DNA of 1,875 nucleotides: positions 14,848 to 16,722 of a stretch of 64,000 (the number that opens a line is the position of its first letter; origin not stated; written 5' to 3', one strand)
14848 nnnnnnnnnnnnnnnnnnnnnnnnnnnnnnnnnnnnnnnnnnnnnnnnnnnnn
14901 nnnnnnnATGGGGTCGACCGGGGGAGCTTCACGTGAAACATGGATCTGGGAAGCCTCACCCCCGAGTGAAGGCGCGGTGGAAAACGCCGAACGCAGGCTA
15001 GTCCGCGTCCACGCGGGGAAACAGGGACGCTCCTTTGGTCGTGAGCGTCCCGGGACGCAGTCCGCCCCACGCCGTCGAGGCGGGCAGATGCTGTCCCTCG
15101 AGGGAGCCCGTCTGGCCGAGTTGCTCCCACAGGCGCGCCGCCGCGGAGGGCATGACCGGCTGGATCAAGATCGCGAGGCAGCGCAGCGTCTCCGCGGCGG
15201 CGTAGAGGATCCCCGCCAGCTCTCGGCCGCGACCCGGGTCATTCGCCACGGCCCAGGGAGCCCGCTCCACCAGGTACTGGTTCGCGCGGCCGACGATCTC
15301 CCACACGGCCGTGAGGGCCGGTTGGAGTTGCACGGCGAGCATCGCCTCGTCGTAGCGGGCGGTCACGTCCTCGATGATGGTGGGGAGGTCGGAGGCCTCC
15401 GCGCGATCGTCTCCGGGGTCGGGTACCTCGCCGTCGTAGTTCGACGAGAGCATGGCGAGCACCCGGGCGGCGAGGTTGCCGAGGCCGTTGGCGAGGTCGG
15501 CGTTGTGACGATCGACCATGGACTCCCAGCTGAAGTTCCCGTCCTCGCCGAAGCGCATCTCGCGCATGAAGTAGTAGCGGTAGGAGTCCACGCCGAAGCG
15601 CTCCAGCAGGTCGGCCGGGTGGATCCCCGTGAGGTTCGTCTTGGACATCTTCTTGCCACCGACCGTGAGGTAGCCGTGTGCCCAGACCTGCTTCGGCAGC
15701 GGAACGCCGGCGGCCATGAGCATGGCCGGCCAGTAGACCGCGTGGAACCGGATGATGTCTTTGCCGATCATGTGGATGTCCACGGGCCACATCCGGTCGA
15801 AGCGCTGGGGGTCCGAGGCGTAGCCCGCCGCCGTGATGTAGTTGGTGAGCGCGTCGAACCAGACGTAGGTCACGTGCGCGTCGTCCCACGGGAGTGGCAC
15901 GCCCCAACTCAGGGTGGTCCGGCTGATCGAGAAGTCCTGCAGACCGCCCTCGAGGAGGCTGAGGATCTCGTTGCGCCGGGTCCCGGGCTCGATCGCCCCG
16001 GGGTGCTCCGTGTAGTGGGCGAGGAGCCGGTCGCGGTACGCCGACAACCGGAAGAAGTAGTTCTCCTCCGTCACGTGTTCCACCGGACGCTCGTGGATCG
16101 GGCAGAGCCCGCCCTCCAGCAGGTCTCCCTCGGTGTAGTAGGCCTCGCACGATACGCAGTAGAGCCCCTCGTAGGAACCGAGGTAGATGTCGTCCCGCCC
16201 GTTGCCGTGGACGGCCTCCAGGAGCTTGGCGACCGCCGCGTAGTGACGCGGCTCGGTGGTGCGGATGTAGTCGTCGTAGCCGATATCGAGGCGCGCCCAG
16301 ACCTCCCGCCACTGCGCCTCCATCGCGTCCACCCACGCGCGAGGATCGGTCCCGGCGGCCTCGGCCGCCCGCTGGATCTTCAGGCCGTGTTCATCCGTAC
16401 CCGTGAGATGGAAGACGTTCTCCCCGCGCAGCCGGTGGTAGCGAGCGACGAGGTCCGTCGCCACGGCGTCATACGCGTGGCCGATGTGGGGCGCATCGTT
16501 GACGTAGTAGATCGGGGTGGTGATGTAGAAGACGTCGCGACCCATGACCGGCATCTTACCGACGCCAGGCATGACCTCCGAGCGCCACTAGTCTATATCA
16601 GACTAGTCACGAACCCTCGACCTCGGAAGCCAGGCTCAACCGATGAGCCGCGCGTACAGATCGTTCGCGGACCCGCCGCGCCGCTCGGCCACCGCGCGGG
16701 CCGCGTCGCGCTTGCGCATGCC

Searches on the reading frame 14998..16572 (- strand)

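Call 67: search_protein_families(library=pfam, proteins=[window:14998-16572:-], max_evalue=0.00001)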
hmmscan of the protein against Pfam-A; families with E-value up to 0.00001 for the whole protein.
window:14998-16572:- (524 aa): 4 families
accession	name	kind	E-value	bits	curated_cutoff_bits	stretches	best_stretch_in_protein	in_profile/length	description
PF09334.17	tRNA-synt_1g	-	2.5e-105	352.9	20.1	2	156-372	168-391/391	tRNA synthetases class I (M)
PF00133.28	tRNA-synt_1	-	4.3e-26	92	22.7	2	14-228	24-244/414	tRNA synthetases class I (I, L, M and V)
PF01406.26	tRNA-synt_1e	-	1.4e-11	44.7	27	0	24-102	19-97/301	tRNA synthetases class I (C) catalytic domain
PF19303.5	Anticodon_3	-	6.1e-08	33.1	23.5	1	383-521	1-135/152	Anticodon binding domain of methionyl tRNA ligase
